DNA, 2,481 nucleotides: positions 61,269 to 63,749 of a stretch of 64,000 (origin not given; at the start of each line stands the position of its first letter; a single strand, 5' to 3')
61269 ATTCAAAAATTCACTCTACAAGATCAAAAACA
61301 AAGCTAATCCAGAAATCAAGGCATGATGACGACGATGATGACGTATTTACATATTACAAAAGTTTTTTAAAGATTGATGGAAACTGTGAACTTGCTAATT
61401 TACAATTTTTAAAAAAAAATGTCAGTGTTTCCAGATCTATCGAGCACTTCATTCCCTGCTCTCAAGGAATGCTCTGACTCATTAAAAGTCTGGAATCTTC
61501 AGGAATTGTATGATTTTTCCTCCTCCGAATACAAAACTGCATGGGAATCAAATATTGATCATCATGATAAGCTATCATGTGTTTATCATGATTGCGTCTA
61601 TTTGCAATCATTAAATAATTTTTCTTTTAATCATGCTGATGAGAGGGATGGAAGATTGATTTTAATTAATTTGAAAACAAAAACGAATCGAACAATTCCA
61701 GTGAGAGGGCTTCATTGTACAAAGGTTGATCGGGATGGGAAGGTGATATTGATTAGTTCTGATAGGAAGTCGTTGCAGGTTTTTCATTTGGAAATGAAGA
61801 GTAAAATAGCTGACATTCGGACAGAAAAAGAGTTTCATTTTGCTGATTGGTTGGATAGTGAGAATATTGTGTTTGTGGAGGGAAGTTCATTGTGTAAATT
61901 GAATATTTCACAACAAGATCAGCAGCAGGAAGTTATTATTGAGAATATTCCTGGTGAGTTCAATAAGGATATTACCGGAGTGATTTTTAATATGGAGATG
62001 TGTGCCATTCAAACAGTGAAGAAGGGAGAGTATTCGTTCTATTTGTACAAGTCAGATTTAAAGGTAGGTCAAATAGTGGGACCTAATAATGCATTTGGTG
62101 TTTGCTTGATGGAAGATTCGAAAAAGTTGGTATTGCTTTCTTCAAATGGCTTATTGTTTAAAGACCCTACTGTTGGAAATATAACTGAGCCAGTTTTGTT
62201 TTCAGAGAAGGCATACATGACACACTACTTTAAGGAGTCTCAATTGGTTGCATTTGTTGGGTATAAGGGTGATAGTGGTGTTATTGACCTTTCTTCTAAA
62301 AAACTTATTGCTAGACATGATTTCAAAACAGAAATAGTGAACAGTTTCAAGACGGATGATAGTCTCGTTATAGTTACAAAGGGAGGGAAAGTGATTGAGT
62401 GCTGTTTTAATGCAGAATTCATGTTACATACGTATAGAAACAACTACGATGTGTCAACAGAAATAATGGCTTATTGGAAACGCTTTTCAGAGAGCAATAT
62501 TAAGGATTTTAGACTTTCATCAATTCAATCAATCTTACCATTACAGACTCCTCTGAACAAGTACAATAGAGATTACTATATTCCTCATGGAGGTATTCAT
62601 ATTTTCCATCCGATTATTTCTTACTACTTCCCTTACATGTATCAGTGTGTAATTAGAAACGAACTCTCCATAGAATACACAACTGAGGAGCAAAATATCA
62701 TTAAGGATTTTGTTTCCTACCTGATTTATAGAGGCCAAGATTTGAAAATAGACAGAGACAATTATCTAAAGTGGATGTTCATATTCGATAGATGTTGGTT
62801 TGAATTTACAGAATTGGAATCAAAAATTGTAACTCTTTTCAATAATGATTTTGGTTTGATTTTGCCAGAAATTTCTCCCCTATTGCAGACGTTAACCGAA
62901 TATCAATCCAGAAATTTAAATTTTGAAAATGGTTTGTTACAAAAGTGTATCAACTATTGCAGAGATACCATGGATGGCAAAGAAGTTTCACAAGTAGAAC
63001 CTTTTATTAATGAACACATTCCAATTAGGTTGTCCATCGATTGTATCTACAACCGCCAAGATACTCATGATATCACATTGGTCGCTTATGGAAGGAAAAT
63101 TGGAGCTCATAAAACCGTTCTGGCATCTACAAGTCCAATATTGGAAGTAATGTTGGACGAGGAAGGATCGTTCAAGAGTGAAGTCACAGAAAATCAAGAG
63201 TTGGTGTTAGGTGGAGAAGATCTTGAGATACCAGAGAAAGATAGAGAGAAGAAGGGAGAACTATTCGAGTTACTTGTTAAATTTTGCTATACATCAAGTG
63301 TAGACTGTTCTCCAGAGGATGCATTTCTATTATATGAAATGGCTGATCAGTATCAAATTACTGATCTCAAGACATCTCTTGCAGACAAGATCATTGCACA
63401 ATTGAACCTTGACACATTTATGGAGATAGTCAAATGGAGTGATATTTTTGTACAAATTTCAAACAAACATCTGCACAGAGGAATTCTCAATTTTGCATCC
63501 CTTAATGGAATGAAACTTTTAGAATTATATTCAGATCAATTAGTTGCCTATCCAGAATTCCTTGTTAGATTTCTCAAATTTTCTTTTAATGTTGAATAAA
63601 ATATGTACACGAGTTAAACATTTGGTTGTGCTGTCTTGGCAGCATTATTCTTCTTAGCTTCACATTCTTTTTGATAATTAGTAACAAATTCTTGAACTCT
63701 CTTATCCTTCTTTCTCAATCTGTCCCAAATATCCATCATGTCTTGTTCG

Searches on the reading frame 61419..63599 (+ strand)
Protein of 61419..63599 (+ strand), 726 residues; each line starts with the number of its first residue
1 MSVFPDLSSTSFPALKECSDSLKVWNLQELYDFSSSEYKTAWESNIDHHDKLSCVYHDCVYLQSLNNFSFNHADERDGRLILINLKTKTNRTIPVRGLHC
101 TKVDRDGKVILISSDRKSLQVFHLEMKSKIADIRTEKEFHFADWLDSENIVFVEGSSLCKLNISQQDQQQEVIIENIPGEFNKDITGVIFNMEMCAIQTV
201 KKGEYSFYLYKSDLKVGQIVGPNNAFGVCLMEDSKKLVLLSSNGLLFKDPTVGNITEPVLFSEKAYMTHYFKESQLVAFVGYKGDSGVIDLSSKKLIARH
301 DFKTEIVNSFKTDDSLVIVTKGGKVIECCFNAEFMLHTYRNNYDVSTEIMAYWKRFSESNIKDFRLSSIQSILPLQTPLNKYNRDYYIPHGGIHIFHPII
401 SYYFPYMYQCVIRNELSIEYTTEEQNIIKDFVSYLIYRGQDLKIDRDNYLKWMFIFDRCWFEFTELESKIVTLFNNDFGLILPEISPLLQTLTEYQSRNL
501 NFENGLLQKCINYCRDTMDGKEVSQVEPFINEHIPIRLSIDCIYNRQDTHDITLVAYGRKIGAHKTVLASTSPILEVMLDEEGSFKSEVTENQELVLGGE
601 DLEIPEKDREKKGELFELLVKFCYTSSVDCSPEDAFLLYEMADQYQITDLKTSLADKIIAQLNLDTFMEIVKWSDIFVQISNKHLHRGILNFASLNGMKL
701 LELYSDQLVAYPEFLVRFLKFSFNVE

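Call 46: search_protein_families(library=pfam, proteins=[window:61419-63599:+], max_evalue=0.01)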
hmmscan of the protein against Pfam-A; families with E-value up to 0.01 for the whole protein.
window:61419-63599:+ (726 aa): 2 families
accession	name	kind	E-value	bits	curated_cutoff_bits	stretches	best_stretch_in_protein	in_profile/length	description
PF00651.37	BTB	-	4.8e-13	49.7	20.5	1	546-661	7-109/110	BTB/POZ domain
PF25174.1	Beta-prop_THOC3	-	0.004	16.6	305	0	84-145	205-263/272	THOC3 beta-propeller domain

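Call 59: find_encoding_contigs(protein=window:61419-63599:+, flank=10000, max_places=2)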
Protein window:61419-63599:+ (726 aa): no gene with exactly this product is on record in the collection.
